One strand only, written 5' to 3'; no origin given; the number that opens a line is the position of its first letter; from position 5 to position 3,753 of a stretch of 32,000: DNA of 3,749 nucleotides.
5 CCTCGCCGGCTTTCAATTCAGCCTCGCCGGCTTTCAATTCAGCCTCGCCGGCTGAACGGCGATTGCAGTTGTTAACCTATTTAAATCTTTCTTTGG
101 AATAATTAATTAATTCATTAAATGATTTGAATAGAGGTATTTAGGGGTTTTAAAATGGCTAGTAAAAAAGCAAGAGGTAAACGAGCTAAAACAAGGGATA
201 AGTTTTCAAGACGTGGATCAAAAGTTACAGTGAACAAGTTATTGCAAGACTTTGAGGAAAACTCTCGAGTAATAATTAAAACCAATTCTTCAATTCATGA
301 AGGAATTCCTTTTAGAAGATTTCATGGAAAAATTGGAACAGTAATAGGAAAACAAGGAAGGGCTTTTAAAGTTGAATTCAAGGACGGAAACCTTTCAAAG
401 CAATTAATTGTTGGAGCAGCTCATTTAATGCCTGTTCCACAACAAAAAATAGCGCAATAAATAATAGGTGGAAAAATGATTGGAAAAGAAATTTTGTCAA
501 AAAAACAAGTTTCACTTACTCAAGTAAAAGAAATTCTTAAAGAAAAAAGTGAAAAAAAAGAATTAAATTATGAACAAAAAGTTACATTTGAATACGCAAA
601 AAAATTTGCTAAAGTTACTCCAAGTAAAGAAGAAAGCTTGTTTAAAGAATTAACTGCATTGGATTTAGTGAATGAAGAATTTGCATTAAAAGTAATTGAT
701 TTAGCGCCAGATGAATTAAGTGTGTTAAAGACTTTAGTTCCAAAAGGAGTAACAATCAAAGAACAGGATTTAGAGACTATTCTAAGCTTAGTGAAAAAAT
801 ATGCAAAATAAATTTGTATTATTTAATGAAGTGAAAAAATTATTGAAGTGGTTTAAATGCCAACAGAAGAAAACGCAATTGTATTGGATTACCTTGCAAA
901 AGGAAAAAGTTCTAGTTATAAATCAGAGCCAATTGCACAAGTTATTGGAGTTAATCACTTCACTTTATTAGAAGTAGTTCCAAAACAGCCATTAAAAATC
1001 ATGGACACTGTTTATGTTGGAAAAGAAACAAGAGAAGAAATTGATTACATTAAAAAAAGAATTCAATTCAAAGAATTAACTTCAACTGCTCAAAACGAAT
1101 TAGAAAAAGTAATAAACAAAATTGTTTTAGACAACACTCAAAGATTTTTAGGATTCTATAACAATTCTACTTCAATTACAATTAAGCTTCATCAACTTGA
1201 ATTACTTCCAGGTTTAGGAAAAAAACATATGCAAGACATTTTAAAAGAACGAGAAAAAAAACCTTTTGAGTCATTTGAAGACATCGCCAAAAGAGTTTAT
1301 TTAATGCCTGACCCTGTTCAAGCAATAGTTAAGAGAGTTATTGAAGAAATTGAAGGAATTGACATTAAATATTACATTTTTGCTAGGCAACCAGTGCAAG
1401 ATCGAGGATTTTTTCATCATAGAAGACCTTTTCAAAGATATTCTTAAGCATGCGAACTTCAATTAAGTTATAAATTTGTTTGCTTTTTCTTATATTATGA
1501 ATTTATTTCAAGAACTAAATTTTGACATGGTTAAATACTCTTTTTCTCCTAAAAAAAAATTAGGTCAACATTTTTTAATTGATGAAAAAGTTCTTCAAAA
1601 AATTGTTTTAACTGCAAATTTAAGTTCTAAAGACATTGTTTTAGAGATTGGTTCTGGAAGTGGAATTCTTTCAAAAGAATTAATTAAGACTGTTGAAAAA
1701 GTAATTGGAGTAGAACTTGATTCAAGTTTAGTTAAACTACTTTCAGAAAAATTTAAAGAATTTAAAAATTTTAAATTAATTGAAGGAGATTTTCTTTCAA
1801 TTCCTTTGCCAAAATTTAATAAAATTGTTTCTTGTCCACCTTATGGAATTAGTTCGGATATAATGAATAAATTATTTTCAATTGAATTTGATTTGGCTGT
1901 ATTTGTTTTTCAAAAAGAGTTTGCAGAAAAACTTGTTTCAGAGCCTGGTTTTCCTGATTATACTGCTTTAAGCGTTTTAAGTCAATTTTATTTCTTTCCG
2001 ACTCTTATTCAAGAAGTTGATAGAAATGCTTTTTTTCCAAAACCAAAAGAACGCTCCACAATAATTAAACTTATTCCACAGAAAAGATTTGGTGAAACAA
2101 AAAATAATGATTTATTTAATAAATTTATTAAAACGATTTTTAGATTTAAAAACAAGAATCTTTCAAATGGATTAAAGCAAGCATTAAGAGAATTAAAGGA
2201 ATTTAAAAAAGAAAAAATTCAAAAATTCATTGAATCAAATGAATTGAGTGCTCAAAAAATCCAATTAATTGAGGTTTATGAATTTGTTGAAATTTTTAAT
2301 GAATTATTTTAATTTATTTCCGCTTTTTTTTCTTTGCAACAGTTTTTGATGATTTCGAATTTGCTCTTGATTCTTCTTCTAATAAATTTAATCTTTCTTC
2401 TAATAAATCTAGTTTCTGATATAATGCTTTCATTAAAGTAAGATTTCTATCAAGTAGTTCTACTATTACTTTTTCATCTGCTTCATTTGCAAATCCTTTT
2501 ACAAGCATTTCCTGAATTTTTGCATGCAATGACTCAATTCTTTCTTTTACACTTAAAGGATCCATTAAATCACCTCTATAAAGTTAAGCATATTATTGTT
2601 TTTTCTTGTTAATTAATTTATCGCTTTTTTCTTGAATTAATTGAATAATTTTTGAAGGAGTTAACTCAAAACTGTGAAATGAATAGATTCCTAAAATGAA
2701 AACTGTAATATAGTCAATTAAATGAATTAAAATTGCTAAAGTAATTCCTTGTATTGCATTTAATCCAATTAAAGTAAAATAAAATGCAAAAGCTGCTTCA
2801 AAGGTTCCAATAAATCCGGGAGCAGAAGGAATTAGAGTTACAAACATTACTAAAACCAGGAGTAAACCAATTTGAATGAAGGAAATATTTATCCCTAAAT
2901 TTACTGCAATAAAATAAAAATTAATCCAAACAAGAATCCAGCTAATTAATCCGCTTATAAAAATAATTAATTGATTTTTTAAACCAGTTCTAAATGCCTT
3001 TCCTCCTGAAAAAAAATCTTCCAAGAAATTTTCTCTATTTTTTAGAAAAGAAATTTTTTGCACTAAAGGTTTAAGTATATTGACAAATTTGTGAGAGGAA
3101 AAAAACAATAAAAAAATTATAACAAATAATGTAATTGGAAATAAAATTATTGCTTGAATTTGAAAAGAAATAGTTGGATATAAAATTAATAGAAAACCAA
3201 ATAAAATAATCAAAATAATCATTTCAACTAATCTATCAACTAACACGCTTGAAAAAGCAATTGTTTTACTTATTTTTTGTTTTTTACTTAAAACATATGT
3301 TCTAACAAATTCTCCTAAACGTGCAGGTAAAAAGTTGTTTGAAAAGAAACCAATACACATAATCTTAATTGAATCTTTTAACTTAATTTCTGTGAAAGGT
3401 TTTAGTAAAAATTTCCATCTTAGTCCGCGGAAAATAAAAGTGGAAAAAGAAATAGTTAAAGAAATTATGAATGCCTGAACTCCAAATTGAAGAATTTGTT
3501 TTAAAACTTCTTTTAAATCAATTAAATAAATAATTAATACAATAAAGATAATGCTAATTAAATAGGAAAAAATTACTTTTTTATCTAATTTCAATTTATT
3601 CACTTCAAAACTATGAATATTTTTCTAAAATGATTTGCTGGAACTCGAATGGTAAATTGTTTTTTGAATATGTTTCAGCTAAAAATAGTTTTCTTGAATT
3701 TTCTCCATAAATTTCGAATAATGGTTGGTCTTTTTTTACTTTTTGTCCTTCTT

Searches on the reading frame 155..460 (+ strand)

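Call 11: search_protein_families(library=pfam, proteins=[window:155-460:+], max_evalue=0.001)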
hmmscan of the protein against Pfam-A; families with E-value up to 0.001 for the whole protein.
window:155-460:+ (101 aa): 1 family
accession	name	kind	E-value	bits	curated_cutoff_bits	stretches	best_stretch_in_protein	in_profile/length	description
PF01157.24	Ribosomal_L21e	-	3.3e-23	81.9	27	1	4-94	2-99/101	Ribosomal protein L21e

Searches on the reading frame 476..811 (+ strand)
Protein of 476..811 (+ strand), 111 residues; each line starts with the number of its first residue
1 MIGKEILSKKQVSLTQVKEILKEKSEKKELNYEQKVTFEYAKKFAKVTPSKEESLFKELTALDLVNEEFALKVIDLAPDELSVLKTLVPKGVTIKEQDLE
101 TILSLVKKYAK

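Call 11: search_protein_families(library=pfam, proteins=[window:476-811:+], max_evalue=0.001)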
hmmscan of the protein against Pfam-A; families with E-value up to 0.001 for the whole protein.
window:476-811:+ (111 aa): 1 family
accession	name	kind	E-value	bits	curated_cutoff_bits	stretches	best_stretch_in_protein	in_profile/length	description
PF03874.21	RNA_pol_Rpb4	-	1.3e-10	42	25.6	1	21-109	26-115/116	RNA polymerase Rpb4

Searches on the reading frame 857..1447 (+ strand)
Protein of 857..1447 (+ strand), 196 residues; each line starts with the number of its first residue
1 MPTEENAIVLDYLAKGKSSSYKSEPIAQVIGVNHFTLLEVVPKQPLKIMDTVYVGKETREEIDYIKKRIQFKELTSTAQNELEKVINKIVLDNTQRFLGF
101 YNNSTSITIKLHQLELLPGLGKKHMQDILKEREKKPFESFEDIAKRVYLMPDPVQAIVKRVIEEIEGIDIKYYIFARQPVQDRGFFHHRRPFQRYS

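Call 11: search_protein_families(library=pfam, proteins=[window:857-1447:+], max_evalue=0.001)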
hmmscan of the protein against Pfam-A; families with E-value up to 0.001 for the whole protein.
window:857-1447:+ (196 aa): 2 families
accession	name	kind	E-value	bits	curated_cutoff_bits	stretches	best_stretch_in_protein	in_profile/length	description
PF04919.18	DUF655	-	1.1e-60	205.2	22.2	1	4-176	2-180/181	Protein of unknown function (DUF655)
PF14579.12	HHH_6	-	1.3e-05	25.7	25.6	1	114-148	27-62/90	Helix-hairpin-helix motif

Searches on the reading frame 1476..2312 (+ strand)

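Call 11: search_protein_families(library=pfam, proteins=[window:1476-2312:+], max_evalue=0.001)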
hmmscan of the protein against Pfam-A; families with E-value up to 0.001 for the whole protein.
window:1476-2312:+ (278 aa): 4 families
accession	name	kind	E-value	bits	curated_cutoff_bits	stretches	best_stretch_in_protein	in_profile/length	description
PF00398.26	RrnaAD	-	9.4e-55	186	24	1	25-274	4-258/263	Ribosomal RNA adenine dimethylase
PF13649.12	Methyltransf_25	-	1e-07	32.9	27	1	55-120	1-71/97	Methyltransferase domain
PF08241.18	Methyltransf_11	-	5.9e-06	27.3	21.2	1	56-113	1-58/95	Methyltransferase domain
PF13847.12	Methyltransf_31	-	1e-05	25.7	27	1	50-119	2-80/145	Methyltransferase domain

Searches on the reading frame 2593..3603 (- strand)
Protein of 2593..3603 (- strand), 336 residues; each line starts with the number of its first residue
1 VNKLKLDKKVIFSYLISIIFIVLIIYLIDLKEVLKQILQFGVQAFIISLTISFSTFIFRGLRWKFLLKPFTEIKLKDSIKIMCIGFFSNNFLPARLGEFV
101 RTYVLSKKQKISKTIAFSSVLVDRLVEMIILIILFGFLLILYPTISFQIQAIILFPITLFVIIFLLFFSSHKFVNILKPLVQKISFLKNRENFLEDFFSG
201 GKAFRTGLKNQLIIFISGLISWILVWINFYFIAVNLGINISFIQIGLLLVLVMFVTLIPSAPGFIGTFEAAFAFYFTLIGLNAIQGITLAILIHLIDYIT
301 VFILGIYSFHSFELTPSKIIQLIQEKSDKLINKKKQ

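Call 11: search_protein_families(library=pfam, proteins=[window:2593-3603:-], max_evalue=0.001)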
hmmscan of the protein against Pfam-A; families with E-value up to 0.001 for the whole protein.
window:2593-3603:- (336 aa): 1 family
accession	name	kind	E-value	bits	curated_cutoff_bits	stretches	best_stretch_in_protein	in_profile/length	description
PF03706.18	LPG_synthase_TM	-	7.7e-50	170.5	33.4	1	11-305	2-302/302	Lysylphosphatidylglycerol synthase TM region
